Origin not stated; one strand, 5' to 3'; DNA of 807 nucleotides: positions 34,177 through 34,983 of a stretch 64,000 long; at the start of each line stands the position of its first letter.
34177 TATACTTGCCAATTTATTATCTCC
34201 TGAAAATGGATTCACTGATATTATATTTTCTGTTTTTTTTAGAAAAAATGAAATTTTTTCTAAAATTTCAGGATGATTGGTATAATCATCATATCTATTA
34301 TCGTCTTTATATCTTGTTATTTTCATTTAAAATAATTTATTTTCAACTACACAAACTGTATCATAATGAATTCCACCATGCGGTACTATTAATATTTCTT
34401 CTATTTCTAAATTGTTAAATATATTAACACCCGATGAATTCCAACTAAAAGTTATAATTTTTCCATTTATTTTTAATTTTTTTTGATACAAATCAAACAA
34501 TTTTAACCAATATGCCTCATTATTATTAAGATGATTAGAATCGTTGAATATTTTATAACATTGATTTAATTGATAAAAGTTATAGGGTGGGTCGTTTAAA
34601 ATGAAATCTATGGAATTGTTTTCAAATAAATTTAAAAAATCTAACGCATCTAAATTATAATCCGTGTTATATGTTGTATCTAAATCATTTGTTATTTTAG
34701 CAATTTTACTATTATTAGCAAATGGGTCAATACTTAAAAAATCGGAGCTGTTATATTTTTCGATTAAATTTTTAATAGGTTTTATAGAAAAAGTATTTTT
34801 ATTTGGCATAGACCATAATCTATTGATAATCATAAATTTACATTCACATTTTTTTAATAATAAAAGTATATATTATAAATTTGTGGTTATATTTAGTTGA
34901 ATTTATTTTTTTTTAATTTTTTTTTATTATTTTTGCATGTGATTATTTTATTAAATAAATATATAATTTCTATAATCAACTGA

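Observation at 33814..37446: Two tandem paralogous mini DPPY methyltransferases divergently arranged with an 810-aa GHKL-like ATPase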

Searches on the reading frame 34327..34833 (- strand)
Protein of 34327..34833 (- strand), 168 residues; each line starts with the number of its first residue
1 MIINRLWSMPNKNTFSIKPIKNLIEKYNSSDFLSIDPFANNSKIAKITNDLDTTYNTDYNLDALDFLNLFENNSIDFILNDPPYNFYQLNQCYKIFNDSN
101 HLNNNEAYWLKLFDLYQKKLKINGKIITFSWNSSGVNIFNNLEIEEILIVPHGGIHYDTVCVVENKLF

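Call 3: search_protein_families(library=pfam, proteins=[window:34327-34833:-], max_evalue=1)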
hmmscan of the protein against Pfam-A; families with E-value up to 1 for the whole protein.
window:34327-34833:- (168 aa): 1 family
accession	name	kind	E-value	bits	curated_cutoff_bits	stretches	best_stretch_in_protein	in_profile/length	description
PF03602.21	Cons_hypoth95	-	0.01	16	24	1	62-106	99-146/182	Conserved hypothetical protein 95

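Call 5: search_protein_families(library=phrogs, proteins=[window:34327-34833:-], max_evalue=0.1)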
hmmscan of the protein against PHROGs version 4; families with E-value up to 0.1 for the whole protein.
window:34327-34833:- (168 aa): 6 families
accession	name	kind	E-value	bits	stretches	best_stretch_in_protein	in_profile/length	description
phrog_11619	-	other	1.2e-37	130.2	1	11-166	21-174/186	DNA methyltransferase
phrog_6025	-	other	1.3e-05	25.9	1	59-99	15-55/192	DNA methyltransferase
phrog_67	-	other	4e-05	23.9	1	45-132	113-198/743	DNA methyltransferase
phrog_12862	-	unknown function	0.00039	21.3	1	58-131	5-66/149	-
phrog_3816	-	other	0.0083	16.7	1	42-95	85-141/203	DNA methyltransferase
phrog_498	-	other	0.024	14.2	1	65-139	213-287/633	DNA methyltransferase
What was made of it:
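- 34327..34833 (-): MT-A: canonical member of the phage mini-methyltransferase family (168 aa). Motif order is I (DPFAN, res 36-40), then NDL, then DALDFL, then IV (DPPY, res 81-84). There is no target-recognition domain. Predicted catalytic subunit. phrog_11619 E 1.2e-37 (call 5).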

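Call 6: search_protein_families(library=padloc, proteins=[window:34327-34833:-], max_evalue=1)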
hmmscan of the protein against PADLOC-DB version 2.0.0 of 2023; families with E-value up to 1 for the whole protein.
window:34327-34833:- (168 aa): 13 families
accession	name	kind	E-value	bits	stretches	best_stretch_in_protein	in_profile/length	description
PDLC03371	MTase_II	-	6.5e-06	23.9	1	53-127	8-92/260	Type II methyltransferase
PDLC03216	MTase_II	-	9.8e-06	22.8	1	52-112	8-66/364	Type II methyltransferase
PDLC03265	MTase_II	-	1e-05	23.2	1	59-131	28-99/333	Type II methyltransferase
PDLC03299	MTase_II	-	1.2e-05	23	1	61-128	20-85/296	Type II methyltransferase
PDLC03302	MTase_II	-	6e-05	20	1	56-134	5-81/626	Type II methyltransferase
PDLC03320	MTase_II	-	0.0001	19.6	1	52-143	26-117/289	Type II methyltransferase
PDLC03323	MTase_II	-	0.00021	18.5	1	52-127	11-81/330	Type II methyltransferase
PDLC03353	MTase_II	-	0.00031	18.4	1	58-120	12-74/260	Type II methyltransferase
PDLC03228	MTase_II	-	0.0015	16.4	1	59-86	5-32/227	Type II methyltransferase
PDLC03738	oMTase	-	0.0046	13.7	1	59-93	24-57/376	orphan methyltransferase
PDLC03215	MTase_II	-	0.047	10.6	1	53-88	49-81/331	Type II methyltransferase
PDLC03321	MTase_II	-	0.05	10.8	1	49-91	7-49/245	Type II methyltransferase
PDLC03646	MTase_III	-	0.14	7.9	1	43-102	462-522/1057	Type III methyltransferase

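Call 7: search_protein_families(library=ncbifam, proteins=[window:34327-34833:-], max_evalue=1)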
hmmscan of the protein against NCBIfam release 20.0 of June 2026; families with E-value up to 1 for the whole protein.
window:34327-34833:- (168 aa): 4 families
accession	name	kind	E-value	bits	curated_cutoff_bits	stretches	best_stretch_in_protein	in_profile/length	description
NF008572.0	PRK11524.1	equivalog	5.1e-05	22.5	292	1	59-150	18-104/294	adenine-specific DNA-methyltransferase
NF010253.0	PRK13699.1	subfamily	0.00089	19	244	1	62-99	8-46/226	DNA methyltransferase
TIGR00095.1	TIGR00095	equivalog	0.0016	18.1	117.5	1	64-106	113-156/194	16S rRNA (guanine(966)-N(2))-methyltransferase RsmD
NF050803.1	DnaMtaseCcrMCaul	equivalog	0.0028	16.6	830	1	60-109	8-55/350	adenine-specific DNA-methyltransferase CcrM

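Call 30: search_dna_similar(query=window:34327-34833:-, collection=phages, mode=protein, max_evalue=0.001, max_rows=40, rows=spread)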
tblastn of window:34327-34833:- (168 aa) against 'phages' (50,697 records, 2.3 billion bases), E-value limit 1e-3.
Records with a match: 26; places in all: 26; records where one place covers at least 80% of the query: 24.
Best place of each record, by identity: <60% 26.
By first word of the organism name: Staphylococcus 8; Erwinia 6; Yersinia 4; Streptococcus 2; Bacteriophage 2; Serratia 2; Croceibacter 2.
By host as written in the record: - 6; Erwinia amylovora 3; Erwinia amylovora SNUABM_01 3; Staphylococcus aureus ATCC 25923 2; Staphylococcus pseudintermedius 2; Serratia marcescens UCC2017 2; Croceibacter atlanticus HTCC2559 2; Staphylococcus aureus 2; and 4 more.
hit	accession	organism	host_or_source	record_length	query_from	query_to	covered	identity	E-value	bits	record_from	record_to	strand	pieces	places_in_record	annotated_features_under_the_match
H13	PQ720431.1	Streptococcus phage Bonnie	Streptococcus suis 21171_DNR38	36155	1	166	99%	49.7%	3e-30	120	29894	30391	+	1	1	DNA methyltransferase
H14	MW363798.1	Staphylococcus phage LSA2308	Staphylococcus aureus ATCC 25923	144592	1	167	99%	48.8%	1e-29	119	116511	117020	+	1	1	hypothetical protein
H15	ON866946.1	Staphylococcus phage LSA2311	Staphylococcus aureus ATCC 25923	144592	1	167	99%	48.8%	1e-29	119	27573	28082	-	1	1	adenine-specific DNA methylase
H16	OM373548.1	Staphylococcus phage vB_SpsM-DH2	Staphylococcus pseudintermedius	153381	1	167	99%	47.6%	1e-27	112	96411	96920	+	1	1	record has no annotation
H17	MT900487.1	Streptococcus phage 23TH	Streptococcus infantis 23TH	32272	1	167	99%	47.6%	2e-30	121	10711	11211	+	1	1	hypothetical protein (x2)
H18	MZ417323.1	Staphylococcus phage PG-2021_1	Staphylococcus epidermidis NCC 100655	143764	1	167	99%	45.2%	2e-24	103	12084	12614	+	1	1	record has no annotation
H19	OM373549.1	Staphylococcus phage vB_SpsS-DH5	Staphylococcus pseudintermedius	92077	1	167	99%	44.6%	9e-28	113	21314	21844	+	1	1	record has no annotation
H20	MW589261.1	Staphylococcus phage vB-SscS-F1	Mammaliicoccus sciuri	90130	1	167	99%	44.6%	3e-27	112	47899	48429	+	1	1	hypothetical protein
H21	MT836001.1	Bacteriophage sp.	human fecal samples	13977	1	167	99%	44.0%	1e-29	119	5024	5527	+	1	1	record has no annotation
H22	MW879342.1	Erwinia phage pEa_SNUABM_19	Erwinia amylovora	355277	1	166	99%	42.9%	9e-23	99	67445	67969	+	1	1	hypothetical protein (x2)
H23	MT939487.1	Erwinia phage pEa_SNUABM_47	Erwinia amylovora SNUABM_01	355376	1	166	99%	42.9%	9e-23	99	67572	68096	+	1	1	putative adenine-specific DNA methylase | hypothetical protein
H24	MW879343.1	Erwinia phage pEa_SNUABM_44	Erwinia amylovora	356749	1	166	99%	42.9%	9e-23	99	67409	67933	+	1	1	hypothetical protein (x2)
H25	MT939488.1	Erwinia phage pEa_SNUABM_50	Erwinia amylovora SNUABM_01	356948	1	166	99%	42.9%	9e-23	99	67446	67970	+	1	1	putative adenine-specific DNA methylase | hypothetical protein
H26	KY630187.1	Serratia phage BF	Serratia marcescens UCC2017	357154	1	166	99%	42.9%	9e-23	99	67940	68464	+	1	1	adenine-specific DNA methylase | hypothetical protein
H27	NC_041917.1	Serratia phage BF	Serratia marcescens UCC2017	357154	1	166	99%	42.9%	9e-23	99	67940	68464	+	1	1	DNA methyltransferase | hypothetical protein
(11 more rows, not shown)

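Call 34: get_annotated_region(hit=H15, flank=3000)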
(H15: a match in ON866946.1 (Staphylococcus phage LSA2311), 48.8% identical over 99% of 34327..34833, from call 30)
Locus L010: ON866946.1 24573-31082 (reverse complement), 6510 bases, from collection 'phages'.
description: Staphylococcus phage LSA2311, complete genome.
organism: Staphylococcus phage LSA2311 (NCBI taxid 2961719)
taxonomy: Viruses; Duplodnaviria; Heunggongvirae; Uroviricota; Caudoviricetes; Herelleviridae; Twortvirinae; Silviavirus
host: Staphylococcus aureus ATCC 25923; source: household sewage; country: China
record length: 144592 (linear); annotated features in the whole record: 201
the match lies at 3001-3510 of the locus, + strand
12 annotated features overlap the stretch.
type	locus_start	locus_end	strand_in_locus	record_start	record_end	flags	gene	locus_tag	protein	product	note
CDS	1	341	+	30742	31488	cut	-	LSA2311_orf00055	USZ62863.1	amidase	-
CDS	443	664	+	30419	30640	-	-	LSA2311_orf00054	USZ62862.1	hypothetical protein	-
CDS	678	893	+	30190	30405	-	-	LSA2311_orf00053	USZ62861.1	hypothetical protein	-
CDS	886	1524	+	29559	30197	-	-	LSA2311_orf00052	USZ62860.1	hypothetical protein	-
CDS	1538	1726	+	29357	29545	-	-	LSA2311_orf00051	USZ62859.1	hypothetical protein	-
CDS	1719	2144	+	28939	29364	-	-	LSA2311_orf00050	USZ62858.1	ribonuclease H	-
CDS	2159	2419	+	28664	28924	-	-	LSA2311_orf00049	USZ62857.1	hypothetical protein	-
CDS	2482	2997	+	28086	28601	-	-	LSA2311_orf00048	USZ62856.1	hypothetical protein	-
CDS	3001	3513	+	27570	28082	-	-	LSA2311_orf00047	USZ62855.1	adenine-specific DNA methylase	-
CDS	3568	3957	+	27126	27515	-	-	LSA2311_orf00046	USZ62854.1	hypothetical protein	-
CDS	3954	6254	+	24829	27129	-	-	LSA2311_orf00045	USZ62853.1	hypothetical protein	-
CDS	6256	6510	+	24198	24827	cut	-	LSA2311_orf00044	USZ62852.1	hypothetical protein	-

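Call 53: find_homologous_proteins(query=window:34327-34833:-)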
Query window:34327-34833:- (168 aa): 1580 proteins with E <= 0.001 among 1628 candidates; the best 120 are listed.
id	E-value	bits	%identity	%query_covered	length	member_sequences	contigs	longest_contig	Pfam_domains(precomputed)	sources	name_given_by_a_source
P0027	1.4e-105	369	100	100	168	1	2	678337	-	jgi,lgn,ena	jgi:hypothetical protein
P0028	1.3e-83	297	77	100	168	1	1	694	-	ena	-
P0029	3.5e-69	250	73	95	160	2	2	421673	PF01555.25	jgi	jgi:DNA modification methylase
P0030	2.2e-60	222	60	99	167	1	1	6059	-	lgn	-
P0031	6.2e-59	217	63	95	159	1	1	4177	-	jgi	jgi:site-specific DNA-adenine methylase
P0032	4.6e-56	208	58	99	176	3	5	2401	-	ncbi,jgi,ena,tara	tara:strand:+ start:136 stop:666 length:531 start_codon:yes stop_codon:yes gene_type:complete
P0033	2.5e-55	205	56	99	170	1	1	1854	-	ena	-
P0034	4.2e-54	201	56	99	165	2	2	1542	-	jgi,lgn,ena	-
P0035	4.2e-54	201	55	99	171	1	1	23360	-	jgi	jgi:hypothetical protein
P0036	6.6e-54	201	54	99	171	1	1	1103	-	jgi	jgi:site-specific DNA-adenine methylase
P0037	4.2e-53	198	54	99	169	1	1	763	-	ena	-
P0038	4.7e-53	198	56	99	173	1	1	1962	-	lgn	-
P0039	6.0e-53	197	57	98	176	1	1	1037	-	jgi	-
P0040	7.3e-53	197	55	98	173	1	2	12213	-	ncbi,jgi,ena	-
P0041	8.1e-53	197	57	99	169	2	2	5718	-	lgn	-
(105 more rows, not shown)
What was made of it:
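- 34327..34833 (-): 49-57% identical to at least 1,580 homologues of about 168-175 aa (call 53).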

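Call 57: search_solved_structures(query=A3, max_evalue=1, show_alignments=2)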
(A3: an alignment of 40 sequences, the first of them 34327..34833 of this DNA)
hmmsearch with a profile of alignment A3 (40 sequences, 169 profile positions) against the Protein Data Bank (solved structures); distinct sequences matched with E-value up to 1: 16.
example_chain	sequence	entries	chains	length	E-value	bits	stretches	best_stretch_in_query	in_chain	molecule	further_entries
8s9n_A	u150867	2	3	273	0.00015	24.8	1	59-126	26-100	DNA cytosine-N4 methyltransferase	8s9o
8s9m_A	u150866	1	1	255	0.00029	23.9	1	60-126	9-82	DNA cytosine-N4 methyltransferase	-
1g60_A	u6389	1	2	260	0.0045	20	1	58-88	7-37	Adenine-specific Methyltransferase MboIIA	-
5hfj_A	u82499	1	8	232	0.0064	19.5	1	59-101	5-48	Adenine specific DNA methyltransferase (DpnA)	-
5hek_A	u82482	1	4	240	0.0081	19.2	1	59-101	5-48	Adenine specific DNA methyltransferase (DpnA)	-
6z2i_A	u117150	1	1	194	0.0088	19.1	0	90-129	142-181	de novo designed TIM barrel DeNovoTIM6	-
6pbd_A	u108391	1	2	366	0.054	16.5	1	60-87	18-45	Modification methylase CcrMI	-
7qw5_A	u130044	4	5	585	0.068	16.2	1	62-132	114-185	Modification methylase BseCI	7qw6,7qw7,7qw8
1boo_A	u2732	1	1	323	0.088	15.8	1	58-126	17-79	PROTEIN (N-4 CYTOSINE-SPECIFIC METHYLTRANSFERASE PVU II)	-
4zcf_A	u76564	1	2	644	0.1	15.6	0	9-67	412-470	Restriction endonuclease EcoP15I, modification subunit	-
2fhp_A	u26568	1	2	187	0.11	15.5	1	60-101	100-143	methylase, putative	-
1eg2_A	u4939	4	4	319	0.19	14.7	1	61-86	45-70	MODIFICATION METHYLASE RSRI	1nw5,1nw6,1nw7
1nw8_A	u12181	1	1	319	0.2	14.6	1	61-86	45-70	MODIFICATION METHYLASE RSRI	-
8vyd_A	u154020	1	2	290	0.45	13.5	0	62-83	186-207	SAM-dependent methyltransferase, UPF0020 family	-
3i9f_A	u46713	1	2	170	0.51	13.3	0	112-138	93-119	Putative type 11 methyltransferase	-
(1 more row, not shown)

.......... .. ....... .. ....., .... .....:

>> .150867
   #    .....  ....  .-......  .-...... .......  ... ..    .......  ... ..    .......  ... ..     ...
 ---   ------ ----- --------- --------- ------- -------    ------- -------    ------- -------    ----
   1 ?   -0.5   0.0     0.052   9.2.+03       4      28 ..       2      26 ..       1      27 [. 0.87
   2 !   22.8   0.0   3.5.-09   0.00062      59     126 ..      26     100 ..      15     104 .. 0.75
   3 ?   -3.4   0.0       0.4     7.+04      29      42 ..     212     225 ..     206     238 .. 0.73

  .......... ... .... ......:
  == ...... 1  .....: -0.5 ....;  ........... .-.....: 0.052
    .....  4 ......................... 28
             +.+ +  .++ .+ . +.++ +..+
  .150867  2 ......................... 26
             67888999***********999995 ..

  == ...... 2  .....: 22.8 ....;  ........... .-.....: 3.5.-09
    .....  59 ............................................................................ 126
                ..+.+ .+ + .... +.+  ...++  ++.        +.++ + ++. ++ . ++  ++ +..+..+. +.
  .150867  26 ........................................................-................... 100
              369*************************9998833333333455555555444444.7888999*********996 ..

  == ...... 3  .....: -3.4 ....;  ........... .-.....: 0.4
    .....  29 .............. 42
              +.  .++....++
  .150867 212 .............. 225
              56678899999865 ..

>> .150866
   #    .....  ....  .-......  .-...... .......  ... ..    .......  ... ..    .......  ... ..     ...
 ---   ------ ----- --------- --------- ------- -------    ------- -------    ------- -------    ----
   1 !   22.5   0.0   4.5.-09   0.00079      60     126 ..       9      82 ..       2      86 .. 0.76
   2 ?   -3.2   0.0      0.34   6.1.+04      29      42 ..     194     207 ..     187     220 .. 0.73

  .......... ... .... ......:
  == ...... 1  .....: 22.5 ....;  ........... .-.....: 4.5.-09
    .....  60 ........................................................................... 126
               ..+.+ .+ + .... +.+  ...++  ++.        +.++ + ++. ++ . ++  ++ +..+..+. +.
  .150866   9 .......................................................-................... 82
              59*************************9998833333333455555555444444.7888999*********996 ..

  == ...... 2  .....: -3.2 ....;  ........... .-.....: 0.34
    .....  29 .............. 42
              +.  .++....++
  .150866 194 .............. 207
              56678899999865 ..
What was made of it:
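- On N6/N4 amino-methyltransferases (PF01555-like, beta class): The block aligns to the DPFAGSG block of N4CMT in the profile search (call 57).
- Sequence-profile matches are to DNA N4/N6 methyltransferases: rotifer N4CMT E 1.5e-4, M.MboIIA, DpnA, CcrM and M.PvuII (call 57).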

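Call 58: get_annotated_region(hit=H26, flank=2500)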
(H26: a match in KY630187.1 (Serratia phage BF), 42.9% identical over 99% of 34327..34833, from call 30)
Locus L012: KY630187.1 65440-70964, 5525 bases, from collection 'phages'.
description: Serratia phage BF, complete genome.
organism: Serratia phage BF (NCBI taxid 1962671)
taxonomy: Viruses; Duplodnaviria; Heunggongvirae; Uroviricota; Caudoviricetes; Eneladusvirus; Eneladusvirus BF
host: Serratia marcescens UCC2017; source: compost; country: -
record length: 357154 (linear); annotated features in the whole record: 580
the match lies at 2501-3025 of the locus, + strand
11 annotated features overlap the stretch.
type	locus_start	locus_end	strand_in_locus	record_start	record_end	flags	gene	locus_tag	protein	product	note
CDS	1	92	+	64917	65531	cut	-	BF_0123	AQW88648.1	hypothetical protein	-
CDS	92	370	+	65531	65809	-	-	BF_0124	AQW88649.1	co-chaperonin GroES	-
CDS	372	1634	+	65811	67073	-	-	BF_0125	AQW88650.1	tyrosyl-tRNA synthetase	-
CDS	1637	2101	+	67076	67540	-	-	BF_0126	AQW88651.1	hypothetical protein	-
CDS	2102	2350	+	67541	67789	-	-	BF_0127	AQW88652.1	hypothetical protein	-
CDS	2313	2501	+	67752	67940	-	-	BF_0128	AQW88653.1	hypothetical protein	-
CDS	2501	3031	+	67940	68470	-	-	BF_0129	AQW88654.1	adenine-specific DNA methylase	-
CDS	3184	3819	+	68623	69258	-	-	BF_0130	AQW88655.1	hypothetical protein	-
CDS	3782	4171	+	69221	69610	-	-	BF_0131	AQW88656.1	dCMP deaminase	-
CDS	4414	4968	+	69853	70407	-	-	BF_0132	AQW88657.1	AAA domain-containing protein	-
CDS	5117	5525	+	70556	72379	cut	-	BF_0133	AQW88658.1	anaerobic NTP reductase large subunit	-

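Call 71: predict_structure(alignment_id=A3)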
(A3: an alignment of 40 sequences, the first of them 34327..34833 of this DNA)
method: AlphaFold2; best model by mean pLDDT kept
length: 168 residues; sequences in the alignment: 40
mean_pLDDT: 87.7   pTM: 0.86
mean pLDDT of the five models: 87.7, 86.6, 85.8, 83.7, 82.9
residues with pLDDT >= 90: 103; 70-90: 39; 50-70: 26; < 50: 0
segments of 3 or more residues with pLDDT < 50: none
pLDDT, mean of each block of 10 residues (from residue 1): 94 91 96 95 92 91 94 97 69 61 72 93 95 76 94 88 94
secondary structure, 60 per line:
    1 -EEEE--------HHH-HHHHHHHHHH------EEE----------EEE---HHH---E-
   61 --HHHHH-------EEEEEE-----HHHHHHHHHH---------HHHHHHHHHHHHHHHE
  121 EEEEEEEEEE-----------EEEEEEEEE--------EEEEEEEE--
elements in order: E2-5 H18-27 E34-36 E47-49 H63-67 E75-80 H86-95 H105-119 E120-130 E142-150 E159-166

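Call 76: fold_search(model_id=the predicted structure, library=pdb)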
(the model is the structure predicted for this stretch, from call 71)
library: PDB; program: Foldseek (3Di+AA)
matches with E <= 10: 1306; with E <= 0.001: 59
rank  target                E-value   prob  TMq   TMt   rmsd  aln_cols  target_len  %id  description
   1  6zxv_B                5.2e-06  1.00  0.53  0.29   6.1       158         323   14  Structure of Archaeoglobus fulgidus Trm11 m2G10 tRNA methyltransferase enzyme bound to sinefungin (released 2020-09-23)
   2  6zxw_G                5.5e-06  1.00  0.53  0.29   5.9       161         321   14  Structure of Archaeoglobus fulgidus Trm11-Trm112 m2G10 tRNA methyltransferase complex bound to sinefungin (released 2020-09-23)
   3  6zxv_A                1.2e-05  1.00  0.56  0.30   5.8       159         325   14  Structure of Archaeoglobus fulgidus Trm11 m2G10 tRNA methyltransferase enzyme bound to sinefungin (released 2020-09-23)
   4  3tma                  1.3e-05  1.00  0.62  0.34   4.4       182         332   15  Crystal structure of TrmN from Thermus thermophilus (released 2012-03-14)
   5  2ift_B                1.6e-05  1.00  0.51  0.53   6.0       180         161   18  Crystal structure of putative methylase HI0767 from Haemophilus influenzae. NESG target IR102. (released 2006-10-10)
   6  2ift_A                2.2e-05  1.00  0.53  0.51   5.8       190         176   15  Crystal structure of putative methylase HI0767 from Haemophilus influenzae. NESG target IR102. (released 2006-10-10)
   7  2fpo_B                4.1e-05  1.00  0.57  0.55   5.9       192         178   11  Putative methyltransferase yhhF from Escherichia coli. (released 2006-02-28)
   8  8vyd_B                5.6e-05  1.00  0.50  0.34   5.8       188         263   16  A novel synthase generates m4(2)C to stabilize the archaeal ribosome (released 2024-11-06)
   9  6zxy                  5.9e-05  1.00  0.50  0.28   5.4       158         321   16  Structure of Archaeoglobus fulgidus Trm11 m2G10 tRNA methyltransferase enzyme (released 2020-09-23)
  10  3i9f_B                7.2e-05  1.00  0.49  0.49   6.8       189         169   13  Crystal structure of a putative type 11 methyltransferase from Sulfolobus solfataricus (released 2009-07-28)
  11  8h26_B                8.1e-05  1.00  0.56  0.54   4.9       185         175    8  Crystal structure of MnmM from S. aureus complexed with SAH (1.50 A) (released 2023-01-18)
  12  4qtt_D                1.3e-04  1.00  0.56  0.55   4.5       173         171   10  Structure of S. cerevisiae Bud23-Trm112 complex involved in formation of m7G1575 on 18S rRNA (apo-form) (released 2014-12-24)
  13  8h26_C                1.4e-04  1.00  0.55  0.50   5.6       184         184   10  Crystal structure of MnmM from S. aureus complexed with SAH (1.50 A) (released 2023-01-18)
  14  7of3_C                1.5e-04  1.00  0.54  0.31   7.3       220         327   10  Structure of a human mitochondrial ribosome large subunit assembly intermediate in complex with MTERF4-NSUN4 (dataset2 (released 2021-05-19)
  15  2fpo_A                1.7e-04  1.00  0.57  0.55   6.2       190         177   12  Putative methyltransferase yhhF from Escherichia coli. (released 2006-02-28)
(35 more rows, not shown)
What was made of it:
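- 34327..34833 (-): AF2 model pLDDT 87.7, a complete Rossmann methyltransferase fold (calls 71, 76).
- The closest whole-fold matches are RNA m2G methyltransferases (Trm11, TrmN, RsmD; call 76). The best whole-fold matches of the MT-A model are Trm11, TrmN, RsmD/YhhF and an rRNA m4,2C synthase (call 76).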
